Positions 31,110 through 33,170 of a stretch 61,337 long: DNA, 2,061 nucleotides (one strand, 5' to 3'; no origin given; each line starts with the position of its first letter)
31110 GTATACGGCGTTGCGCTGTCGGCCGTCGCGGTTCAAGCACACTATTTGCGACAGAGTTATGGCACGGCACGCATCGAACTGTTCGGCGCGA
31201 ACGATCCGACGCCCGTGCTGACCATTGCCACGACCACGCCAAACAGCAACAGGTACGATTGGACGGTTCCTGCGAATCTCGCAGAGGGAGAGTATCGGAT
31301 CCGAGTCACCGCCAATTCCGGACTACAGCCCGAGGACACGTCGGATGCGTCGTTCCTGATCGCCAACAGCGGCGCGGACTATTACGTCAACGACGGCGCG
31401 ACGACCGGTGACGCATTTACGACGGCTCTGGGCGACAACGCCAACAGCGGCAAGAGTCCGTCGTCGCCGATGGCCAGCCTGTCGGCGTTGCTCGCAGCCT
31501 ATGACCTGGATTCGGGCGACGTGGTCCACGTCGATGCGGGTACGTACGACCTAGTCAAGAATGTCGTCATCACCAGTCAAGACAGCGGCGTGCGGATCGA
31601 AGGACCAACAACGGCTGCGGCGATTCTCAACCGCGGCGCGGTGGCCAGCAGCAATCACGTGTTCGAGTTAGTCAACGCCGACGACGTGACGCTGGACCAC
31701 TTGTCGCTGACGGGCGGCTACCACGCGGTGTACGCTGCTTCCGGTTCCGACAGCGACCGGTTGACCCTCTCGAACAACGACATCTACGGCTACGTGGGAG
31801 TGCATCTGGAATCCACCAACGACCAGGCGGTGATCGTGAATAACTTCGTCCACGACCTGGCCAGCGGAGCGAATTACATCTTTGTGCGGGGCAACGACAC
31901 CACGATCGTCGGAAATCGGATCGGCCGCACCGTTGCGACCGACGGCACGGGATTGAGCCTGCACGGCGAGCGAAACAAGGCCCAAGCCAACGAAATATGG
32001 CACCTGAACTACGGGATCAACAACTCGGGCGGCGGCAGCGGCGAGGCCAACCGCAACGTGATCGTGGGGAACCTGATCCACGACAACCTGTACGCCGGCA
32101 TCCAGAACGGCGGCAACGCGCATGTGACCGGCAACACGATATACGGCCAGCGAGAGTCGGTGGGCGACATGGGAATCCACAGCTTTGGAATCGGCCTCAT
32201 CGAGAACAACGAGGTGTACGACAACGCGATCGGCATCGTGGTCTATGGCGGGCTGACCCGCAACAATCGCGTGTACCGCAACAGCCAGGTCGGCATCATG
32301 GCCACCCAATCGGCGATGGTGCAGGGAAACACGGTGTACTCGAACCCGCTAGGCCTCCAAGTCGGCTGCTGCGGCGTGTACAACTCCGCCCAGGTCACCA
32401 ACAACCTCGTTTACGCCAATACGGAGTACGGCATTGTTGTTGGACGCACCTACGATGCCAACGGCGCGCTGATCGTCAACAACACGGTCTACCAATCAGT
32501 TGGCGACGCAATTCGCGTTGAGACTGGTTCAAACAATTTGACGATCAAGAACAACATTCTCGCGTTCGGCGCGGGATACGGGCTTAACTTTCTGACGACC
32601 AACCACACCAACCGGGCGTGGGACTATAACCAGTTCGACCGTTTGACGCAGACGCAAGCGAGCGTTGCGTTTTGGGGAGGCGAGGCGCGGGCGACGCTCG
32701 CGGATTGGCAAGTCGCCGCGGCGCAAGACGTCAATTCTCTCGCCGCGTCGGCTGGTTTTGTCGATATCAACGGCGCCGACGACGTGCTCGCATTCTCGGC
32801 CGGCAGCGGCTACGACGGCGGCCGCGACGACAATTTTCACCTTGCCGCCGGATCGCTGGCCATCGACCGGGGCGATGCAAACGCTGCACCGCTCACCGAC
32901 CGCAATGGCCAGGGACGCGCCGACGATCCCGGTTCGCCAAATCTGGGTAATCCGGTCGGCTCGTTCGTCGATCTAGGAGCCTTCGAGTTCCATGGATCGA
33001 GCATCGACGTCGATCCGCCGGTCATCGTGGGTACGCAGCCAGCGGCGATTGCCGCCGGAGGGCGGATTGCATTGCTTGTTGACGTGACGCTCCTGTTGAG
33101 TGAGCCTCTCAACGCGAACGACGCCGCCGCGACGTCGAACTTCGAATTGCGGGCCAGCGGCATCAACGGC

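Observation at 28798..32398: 1,048-bp perfect, in-frame direct repeat inside the giant gene with razor-sharp boundaries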

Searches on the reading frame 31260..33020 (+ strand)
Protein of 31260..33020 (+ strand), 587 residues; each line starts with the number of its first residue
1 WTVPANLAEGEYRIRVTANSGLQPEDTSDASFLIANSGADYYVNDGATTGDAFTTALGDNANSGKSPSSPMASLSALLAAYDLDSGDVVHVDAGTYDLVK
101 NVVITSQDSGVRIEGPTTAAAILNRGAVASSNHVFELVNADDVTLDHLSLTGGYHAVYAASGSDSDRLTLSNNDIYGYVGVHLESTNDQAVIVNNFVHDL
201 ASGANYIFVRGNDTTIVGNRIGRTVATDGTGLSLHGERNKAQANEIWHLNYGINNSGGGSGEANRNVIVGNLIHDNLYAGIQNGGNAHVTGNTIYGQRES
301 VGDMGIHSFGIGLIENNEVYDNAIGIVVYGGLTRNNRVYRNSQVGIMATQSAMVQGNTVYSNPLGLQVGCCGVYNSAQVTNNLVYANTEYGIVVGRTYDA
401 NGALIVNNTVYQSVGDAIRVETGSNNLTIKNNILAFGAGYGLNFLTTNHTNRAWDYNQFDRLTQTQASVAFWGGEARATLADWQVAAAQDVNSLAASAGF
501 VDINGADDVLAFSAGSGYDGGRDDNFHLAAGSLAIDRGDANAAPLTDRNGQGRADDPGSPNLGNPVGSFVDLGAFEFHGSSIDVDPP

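Call 50: predict_structure(alignment_id=A1)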
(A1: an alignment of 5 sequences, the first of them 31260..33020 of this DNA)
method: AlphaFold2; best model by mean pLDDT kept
length: 587 residues; sequences in the alignment: 5
mean_pLDDT: 67.1   pTM: 0.69
mean pLDDT of the five models: 67.1, 66.5, 65.8, 63.9, 58.9
residues with pLDDT >= 90: 142; 70-90: 197; 50-70: 64; < 50: 184
segments of 3 or more residues with pLDDT < 50: 1-36, 49-66, 459-554, 556-587
pLDDT, mean of each block of 10 residues (from residue 1): 44 46 41 51 66 42 49 84 85 86 88 85 77 84 90 86 72 85 74 89 84 92 75 93 92 90 90 91 94 80 84 92 92 93 92 90 88 74 85 81 81 78 74 67 66 51 32 28 28 24 23 23 25 23 28 44 26 25 29
secondary structure, 60 per line:
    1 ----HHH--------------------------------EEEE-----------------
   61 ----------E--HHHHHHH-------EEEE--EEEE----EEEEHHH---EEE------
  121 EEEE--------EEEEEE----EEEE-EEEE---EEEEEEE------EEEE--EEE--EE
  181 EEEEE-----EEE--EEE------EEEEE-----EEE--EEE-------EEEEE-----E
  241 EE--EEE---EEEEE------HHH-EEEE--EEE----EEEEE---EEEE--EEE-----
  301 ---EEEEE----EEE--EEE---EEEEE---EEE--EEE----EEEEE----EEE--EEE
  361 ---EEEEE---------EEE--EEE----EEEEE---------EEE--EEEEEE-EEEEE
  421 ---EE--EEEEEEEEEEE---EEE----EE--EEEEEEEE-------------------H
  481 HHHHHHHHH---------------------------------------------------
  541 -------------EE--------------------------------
elements in order: E40-43 H74-80 E88-91 E94-97 E102-105 E112-114 E121-124 E133-138 E143-146 E148-151 E155-161 E168-171 E174-176 E179-185 E191-193 E196-198 E205-209 E215-217 E220-222 E230-234 E240-242 E245-247 E251-255 E266-269 E272-274 E279-283 E287-290 E293-295 E304-308 E313-315 E318-320 E324-328 E332-334 E337-339 E344-348 E353-355 E358-360 E364-368 E378-380 E383-385 E390-394 E404-406 E409-414 E416-420 E428-438 E442-444 E453-460 H480-489

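Call 53: fold_search(model_id=the predicted structure, library=pdb)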
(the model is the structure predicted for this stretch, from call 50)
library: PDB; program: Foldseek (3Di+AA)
matches with E <= 10: 432; with E <= 0.001: 79
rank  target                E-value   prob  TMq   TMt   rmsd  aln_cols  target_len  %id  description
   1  6f7k_A                2.4e-05  1.00  0.20  0.21  13.8       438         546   13  Crystal structure of Dettilon tailspike protein (gp208) (released 2018-12-19)
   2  1ru4                  3.1e-05  1.00  0.26  0.34  10.3       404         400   16  Crystal structure of pectate lyase Pel9A (released 2004-04-13)
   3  4nk8                  3.3e-05  1.00  0.22  0.28  14.1       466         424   12  Crystal Structure of the periplasmic alginate epimerase AlgG D317A mutant (released 2014-01-15)
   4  8wm1_A                3.9e-05  1.00  0.22  0.26  11.3       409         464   14  DHS dehydratase (released 2024-10-02)
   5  5lw3                  5.4e-05  1.00  0.18  0.24  11.9       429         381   12  Azotobacter vinelandii Mannuronan C-5 epimerase AlgE6 A-module (released 2017-10-25)
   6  6f7k_B                5.9e-05  1.00  0.28  0.29  11.2       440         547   14  Crystal structure of Dettilon tailspike protein (gp208) (released 2018-12-19)
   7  4nk6                  6.4e-05  1.00  0.22  0.28  13.3       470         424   11  Crystal Structure of the periplasmic alginate epimerase AlgG (released 2014-01-15)
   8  4avz                  7.1e-05  1.00  0.35  0.34   9.2       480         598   10  Tailspike protein mutant E372Q of E. coli bacteriophage HK620 (released 2012-09-26)
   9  7o7a_B                8.9e-05  1.00  0.29  0.38  11.8       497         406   11  Structure of the PL6 family alginate lyase Pedsa0632 from Pseudopedobacter saltans (released 2021-07-28)
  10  6nw9_B                1.3e-04  1.00  0.25  0.24  13.5       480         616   10  CRYSTAL STRUCTURE OF A TAILSPIKE PROTEIN 3 (TSP3, ORF212) FROM ESCHERICHIA COLI O157:H7 BACTERIOPHAGE CBA120 (released 2019-06-05)
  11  2x6x_A                1.4e-04  1.00  0.33  0.33   9.6       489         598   10  Tailspike protein mutant D339N of E.coli bacteriophage HK620 in complex with hexasaccharide (released 2011-03-02)
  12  4mr0_A                1.4e-04  1.00  0.28  0.34  12.5       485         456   12  Crystal structure of PfbA, a surface adhesin of Streptococcus pneumoniae (released 2014-02-05)
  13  7bz0_A                1.5e-04  1.00  0.35  0.40  10.8       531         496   15  complex structure of alginate lyase AlyF-OU02 with G6 (released 2021-03-10)
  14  2x85_A                1.5e-04  1.00  0.28  0.27  11.9       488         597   10  Tailspike protein of E. coli bacteriophage HK620 in complex with hexasaccharide (released 2011-03-23)
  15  5zla_B                1.7e-04  1.00  0.26  0.33  14.9       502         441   14  Crystal structure of mutant C387A of DFA-IIIase from Arthrobacter chlorophenolicus A6 in complex with DFA-III (released 2018-12-19)
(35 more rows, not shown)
